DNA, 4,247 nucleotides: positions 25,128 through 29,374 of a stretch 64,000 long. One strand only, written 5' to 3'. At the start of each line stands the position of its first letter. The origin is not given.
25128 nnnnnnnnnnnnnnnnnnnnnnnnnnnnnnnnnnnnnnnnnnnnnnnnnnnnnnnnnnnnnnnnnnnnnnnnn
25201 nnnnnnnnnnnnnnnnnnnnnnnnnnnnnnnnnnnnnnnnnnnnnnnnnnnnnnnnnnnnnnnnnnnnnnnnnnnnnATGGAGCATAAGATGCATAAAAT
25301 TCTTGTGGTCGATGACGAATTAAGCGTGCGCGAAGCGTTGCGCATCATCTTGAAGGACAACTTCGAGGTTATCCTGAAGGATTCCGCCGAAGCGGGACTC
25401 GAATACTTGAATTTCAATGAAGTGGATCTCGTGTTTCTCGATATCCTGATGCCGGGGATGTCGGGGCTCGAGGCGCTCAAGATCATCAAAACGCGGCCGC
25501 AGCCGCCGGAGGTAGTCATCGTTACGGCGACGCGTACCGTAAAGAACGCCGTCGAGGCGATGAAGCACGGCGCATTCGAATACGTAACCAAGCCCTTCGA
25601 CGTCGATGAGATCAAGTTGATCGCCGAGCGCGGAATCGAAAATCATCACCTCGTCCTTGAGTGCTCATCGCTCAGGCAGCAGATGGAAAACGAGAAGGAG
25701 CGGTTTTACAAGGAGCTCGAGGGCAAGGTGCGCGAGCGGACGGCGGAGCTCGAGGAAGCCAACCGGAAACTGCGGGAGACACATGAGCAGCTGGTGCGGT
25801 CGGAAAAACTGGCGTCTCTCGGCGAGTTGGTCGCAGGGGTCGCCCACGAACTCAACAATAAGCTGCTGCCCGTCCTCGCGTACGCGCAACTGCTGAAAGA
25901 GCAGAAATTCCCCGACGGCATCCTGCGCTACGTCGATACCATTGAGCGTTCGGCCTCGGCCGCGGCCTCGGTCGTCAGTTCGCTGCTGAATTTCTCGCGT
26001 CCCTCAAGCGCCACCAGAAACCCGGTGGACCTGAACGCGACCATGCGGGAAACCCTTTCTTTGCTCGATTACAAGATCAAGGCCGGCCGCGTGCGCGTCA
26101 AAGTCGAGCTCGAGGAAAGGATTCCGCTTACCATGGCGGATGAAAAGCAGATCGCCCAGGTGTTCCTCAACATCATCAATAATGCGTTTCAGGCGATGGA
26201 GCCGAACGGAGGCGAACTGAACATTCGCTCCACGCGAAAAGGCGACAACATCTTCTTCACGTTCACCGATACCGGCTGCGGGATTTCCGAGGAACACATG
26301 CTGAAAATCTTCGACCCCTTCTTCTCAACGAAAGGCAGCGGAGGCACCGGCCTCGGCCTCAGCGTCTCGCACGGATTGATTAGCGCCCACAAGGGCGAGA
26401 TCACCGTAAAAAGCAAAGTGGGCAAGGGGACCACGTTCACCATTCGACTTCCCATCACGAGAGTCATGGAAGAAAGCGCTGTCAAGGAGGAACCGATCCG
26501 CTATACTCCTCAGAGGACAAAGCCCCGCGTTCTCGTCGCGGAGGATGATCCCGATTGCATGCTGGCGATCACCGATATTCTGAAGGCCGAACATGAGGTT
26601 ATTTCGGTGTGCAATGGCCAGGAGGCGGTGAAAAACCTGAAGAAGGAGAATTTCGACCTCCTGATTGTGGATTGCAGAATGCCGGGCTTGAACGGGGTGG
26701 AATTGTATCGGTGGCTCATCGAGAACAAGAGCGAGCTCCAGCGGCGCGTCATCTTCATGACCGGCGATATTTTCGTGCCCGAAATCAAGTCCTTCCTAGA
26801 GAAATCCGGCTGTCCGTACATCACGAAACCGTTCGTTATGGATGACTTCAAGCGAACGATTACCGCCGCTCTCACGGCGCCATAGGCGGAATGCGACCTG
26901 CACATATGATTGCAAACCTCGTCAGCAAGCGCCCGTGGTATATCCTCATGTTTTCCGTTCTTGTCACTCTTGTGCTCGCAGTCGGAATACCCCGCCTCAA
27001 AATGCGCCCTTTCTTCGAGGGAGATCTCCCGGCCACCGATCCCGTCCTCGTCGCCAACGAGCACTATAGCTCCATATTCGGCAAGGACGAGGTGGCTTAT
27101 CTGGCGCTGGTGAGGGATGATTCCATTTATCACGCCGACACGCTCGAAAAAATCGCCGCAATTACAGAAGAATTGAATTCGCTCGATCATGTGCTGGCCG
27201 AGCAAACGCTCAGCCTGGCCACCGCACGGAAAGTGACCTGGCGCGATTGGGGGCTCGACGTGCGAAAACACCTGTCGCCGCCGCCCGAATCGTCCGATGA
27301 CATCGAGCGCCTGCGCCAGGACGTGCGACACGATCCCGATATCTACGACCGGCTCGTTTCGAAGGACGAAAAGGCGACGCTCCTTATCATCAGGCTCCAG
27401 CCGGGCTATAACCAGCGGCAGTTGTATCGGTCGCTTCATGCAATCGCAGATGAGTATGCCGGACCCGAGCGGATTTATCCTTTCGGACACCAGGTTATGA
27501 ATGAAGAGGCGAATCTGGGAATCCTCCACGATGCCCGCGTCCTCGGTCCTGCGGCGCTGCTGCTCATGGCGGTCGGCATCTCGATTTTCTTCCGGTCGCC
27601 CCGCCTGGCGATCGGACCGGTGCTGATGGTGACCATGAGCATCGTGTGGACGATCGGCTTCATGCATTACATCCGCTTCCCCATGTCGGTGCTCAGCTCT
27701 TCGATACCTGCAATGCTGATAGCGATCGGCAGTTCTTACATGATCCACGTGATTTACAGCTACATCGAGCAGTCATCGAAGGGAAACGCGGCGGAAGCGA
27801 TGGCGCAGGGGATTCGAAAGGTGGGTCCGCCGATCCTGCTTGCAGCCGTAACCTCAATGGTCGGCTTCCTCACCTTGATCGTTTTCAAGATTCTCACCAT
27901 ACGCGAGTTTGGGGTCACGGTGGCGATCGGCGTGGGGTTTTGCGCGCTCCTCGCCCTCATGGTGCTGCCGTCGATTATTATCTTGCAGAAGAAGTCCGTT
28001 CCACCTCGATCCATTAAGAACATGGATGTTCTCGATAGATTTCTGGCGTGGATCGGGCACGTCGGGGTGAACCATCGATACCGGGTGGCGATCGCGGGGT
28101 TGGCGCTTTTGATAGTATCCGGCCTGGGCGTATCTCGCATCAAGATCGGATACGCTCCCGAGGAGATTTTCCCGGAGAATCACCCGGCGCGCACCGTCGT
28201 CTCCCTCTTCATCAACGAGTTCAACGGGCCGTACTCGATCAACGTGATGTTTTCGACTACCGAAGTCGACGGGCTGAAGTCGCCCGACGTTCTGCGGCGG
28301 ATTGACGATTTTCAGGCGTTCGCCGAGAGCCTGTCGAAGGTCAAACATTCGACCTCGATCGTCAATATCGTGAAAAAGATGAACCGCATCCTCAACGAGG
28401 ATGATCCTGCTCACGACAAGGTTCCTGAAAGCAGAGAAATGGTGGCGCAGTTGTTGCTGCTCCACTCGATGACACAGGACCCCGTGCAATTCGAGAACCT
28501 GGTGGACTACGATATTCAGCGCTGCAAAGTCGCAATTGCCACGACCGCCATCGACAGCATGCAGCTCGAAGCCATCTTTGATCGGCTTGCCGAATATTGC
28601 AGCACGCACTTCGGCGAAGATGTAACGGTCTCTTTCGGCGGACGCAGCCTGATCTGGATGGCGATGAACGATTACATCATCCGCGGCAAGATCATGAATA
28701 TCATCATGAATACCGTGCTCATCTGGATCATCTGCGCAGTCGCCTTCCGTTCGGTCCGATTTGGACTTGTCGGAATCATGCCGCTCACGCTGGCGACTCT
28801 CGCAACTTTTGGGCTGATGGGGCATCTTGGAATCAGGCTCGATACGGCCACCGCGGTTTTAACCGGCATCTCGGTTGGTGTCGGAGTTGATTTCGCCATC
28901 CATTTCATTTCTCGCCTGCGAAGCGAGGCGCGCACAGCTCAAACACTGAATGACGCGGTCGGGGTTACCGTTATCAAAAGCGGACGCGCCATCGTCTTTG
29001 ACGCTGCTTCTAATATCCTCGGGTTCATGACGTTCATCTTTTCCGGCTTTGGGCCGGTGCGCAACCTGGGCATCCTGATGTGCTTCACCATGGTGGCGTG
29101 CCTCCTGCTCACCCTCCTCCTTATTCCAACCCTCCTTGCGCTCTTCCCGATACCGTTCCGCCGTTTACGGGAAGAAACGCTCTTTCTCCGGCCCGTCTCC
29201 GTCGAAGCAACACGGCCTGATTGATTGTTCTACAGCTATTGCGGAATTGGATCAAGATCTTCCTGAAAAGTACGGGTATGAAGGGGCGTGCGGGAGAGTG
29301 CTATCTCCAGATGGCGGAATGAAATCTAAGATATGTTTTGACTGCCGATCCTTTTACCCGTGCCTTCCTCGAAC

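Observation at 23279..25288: Histidine-kinase-like protein with Gln in place of the phospho-His and a degenerate receiver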

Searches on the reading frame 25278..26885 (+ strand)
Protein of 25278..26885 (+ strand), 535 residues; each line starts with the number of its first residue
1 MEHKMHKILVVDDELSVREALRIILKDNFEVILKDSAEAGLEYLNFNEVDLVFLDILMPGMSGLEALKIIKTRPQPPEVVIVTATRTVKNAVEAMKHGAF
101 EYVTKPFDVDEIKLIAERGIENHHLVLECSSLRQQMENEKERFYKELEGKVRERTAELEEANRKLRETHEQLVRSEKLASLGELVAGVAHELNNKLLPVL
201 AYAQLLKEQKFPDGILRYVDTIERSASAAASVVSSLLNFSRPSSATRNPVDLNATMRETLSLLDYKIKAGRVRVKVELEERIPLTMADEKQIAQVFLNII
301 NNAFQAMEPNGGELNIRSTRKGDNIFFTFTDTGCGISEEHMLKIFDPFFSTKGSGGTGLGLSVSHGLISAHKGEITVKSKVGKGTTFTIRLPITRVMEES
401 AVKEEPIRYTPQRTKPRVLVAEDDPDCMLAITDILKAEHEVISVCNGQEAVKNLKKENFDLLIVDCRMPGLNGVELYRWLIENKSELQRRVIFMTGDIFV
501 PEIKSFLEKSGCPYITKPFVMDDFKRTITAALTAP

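Call 3: search_protein_families(library=pfam, proteins=[window:25278-26885:+], max_evalue=0.01)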
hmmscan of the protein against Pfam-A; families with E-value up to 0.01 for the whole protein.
window:25278-26885:+ (535 aa): 5 families
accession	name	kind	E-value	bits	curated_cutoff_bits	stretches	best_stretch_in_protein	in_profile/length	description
PF00072.30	Response_reg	-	7.4e-48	161.8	30.2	2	8-113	1-107/111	Response regulator receiver domain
PF02518.31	HATPase_c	-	6.7e-27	94.6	26.4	1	288-394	2-110/111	Histidine kinase-, DNA gyrase B-, and HSP90-like ATPase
PF00512.31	HisKA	-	6.8e-10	39.3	26.9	1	181-242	2-63/66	His Kinase A (phospho-acceptor) domain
PF20274.4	cREC_REC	-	5.8e-05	24.1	27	0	9-92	3-82/88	Cyclic-phosphate processing Receiver domain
PF15964.10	CCCAP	-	0.0018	17.1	27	1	84-192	318-419/703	Centrosomal colon cancer autoantigen protein family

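Call 4: search_protein_families(library=ncbifam, proteins=[window:25278-26885:+], max_evalue=0.01)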
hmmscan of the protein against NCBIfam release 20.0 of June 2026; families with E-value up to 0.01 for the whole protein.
window:25278-26885:+ (535 aa): 168 families (the best 25 are shown)
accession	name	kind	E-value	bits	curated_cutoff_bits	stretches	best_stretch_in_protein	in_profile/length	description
NF052573.1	HisKinEspAMyxo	equivalog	1.4e-72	244.9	1400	2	167-529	370-747/755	serine histidine kinase EspA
NF052574.1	HisKinEspCMyxo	equivalog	2.5e-71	240.9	1200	2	166-533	402-784/785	serine histidine kinase EspC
NF008468.0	PRK11360.1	equivalog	2.2e-70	237.7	646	1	166-397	381-612/616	two-component system sensor histidine kinase AtoS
TIGR02956.1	TMAO_torS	equivalog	5.8e-66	223.3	676.5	2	132-532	410-820/967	TMAO reductase system sensor histidine kinase/response regulator TorS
NF011874.0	PRK15347.1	equivalog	4.7e-53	180.4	852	3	143-404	369-625/921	two component system sensor kinase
NF010411.0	PRK13837.1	equivalog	5e-53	180.3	647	1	164-467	433-752/828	two-component system VirA-like sensor kinase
NF010076.0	PRK13557.1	subfamily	2.1e-52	178.3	631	2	166-535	148-536/540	histidine kinase famiy protein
NF007688.0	PRK10364.1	equivalog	1.8e-50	172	479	1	162-394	221-452/460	two-component system sensor histidine kinase ZraS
NF038348.1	T2SS_HK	subfamily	1.3e-49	169.1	450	2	228-393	410-573/574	histidine kinase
NF046026.1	HisKinCckACaul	equivalog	1.3e-49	169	1000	2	167-478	288-624/678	cell cycle histidine kinase CckA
NF008302.0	PRK11091.1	equivalog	4.5e-49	167.3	838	2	182-529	284-640/779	aerobic respiration two-component sensor histidine kinase ArcB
NF008318.0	PRK11107.1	equivalog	2e-48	165.2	890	3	183-395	295-520/920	two-component sensor histidine kinase BarA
NF046020.1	HisKinCckABruc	equivalog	2.6e-48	164.5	1000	2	166-528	465-863/868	cell cycle histidine kinase CckA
NF038297.2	hybrid_HK_HrmK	equivalog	1.1e-45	156.4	725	2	150-518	207-594/607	hybrid histidine kinase/response regulator HrmK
NF041880.1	EPS_EpsF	equivalog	7.3e-44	150.1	900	3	188-392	281-492/492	response regulator EpsF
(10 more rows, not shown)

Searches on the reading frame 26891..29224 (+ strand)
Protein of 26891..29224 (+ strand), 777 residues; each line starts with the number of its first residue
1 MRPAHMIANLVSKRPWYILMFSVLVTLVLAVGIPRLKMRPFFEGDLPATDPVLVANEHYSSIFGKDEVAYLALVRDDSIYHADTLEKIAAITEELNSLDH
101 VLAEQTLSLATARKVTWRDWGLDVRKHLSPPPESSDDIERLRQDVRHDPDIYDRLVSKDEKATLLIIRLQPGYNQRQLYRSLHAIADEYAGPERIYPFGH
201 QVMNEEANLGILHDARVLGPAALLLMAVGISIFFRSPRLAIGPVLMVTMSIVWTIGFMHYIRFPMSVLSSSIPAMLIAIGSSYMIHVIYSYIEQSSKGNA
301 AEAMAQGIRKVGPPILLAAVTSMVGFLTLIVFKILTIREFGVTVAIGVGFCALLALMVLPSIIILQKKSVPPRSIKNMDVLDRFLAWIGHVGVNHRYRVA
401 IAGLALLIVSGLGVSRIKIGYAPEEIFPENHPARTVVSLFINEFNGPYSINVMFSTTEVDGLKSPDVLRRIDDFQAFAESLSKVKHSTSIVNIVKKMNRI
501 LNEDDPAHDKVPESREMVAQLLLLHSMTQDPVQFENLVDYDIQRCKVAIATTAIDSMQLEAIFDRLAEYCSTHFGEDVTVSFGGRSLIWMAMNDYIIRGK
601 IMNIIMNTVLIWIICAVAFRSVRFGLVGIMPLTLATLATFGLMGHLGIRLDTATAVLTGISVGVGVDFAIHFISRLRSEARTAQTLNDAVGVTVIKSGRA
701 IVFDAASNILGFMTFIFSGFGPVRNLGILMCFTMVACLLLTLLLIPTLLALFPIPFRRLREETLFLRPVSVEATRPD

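Call 3: search_protein_families(library=pfam, proteins=[window:26891-29224:+], max_evalue=0.01)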
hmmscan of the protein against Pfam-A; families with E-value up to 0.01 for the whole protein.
window:26891-29224:+ (777 aa): 4 families
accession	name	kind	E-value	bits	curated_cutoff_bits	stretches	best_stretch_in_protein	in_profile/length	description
PF03176.21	MMPL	-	1.4e-44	152.9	20.5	2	143-376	68-312/333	MMPL family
PF12349.14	Sterol-sensing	-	8.3e-16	58.7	22.3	2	239-366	8-136/153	Sterol-sensing domain of SREBP cleavage-activation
PF02460.24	Patched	-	2e-08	34.6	23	2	232-363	23-154/156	Patched SSD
PF00873.25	ACR_tran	-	4.1e-05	21.9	28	1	221-387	339-511/1021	AcrB/AcrD/AcrF family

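Call 4: search_protein_families(library=ncbifam, proteins=[window:26891-29224:+], max_evalue=0.01)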
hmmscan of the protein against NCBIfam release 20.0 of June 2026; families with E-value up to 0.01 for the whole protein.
window:26891-29224:+ (777 aa): 16 families
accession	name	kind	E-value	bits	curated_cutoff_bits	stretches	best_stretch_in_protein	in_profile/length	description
TIGR00921.1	2A067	subfamily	6e-69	232.9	351.9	1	14-751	4-733/733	hydrophobe/amphiphile efflux-3 (HAE3) family transporter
TIGR00833.1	actII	subfamily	1.9e-43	148.9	874.7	2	143-487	98-452/910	MMPL family RND transporter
TIGR03480.1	HpnN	hypoth_equivalog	1.3e-37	129.2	751.85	2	199-456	255-509/862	hopanoid biosynthesis associated RND transporter like protein HpnN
NF052374.1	HopndTporHpnN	equivalog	2.1e-18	65.8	1100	2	596-753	270-427/858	hopanoid transporter HpnN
TIGR00918.1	2A060602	subfamily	9.7e-16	56.6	1120.4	2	576-751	388-556/1145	transmembrane receptor Patched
NF045600.2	BstA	equivalog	1.5e-14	52.9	1400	2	599-756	285-443/903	sterol transporter cytoplasmic membrane protein BstA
NF052608.1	TrhMmycExpMmpL3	equivalog_domain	2.5e-10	39.3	1400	2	151-371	121-346/992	trehalose monomycolate exporter MmpL3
TIGR00916.1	2A0604s01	subfamily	3.1e-09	36.8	148.6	1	211-349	86-224/231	SecD/SecF family protein translocase subunit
NF009583.0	PRK13024.1-3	subfamily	3.9e-08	31.8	721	2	597-751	278-430/755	protein translocase subunit SecDF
NF000282.2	RND_permease_1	subfamily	4.1e-05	21.7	1250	1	222-373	346-502/1029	multidrug efflux RND transporter permease subunit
TIGR00917.1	2A060601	subfamily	0.00016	19.5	1016.5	1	238-368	608-750/1204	NPC intracellular cholesterol transporter 1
NF033617.1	RND_permease_2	subfamily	0.0012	16.9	1250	1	222-383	339-507/1009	multidrug efflux RND transporter permease subunit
NF000037.1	RND_perm_OqxB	exception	0.0012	16.7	2200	1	222-390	350-522/1050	multidrug efflux RND transporter permease subunit OqxB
NF011315.0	PRK14726.1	equivalog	0.0039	15.3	1249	0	593-749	368-521/855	protein translocase subunit SecDF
TIGR00915.1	2A0602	subfamily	0.0047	14.8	940.35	0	222-389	347-517/1050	efflux RND transporter permease subunit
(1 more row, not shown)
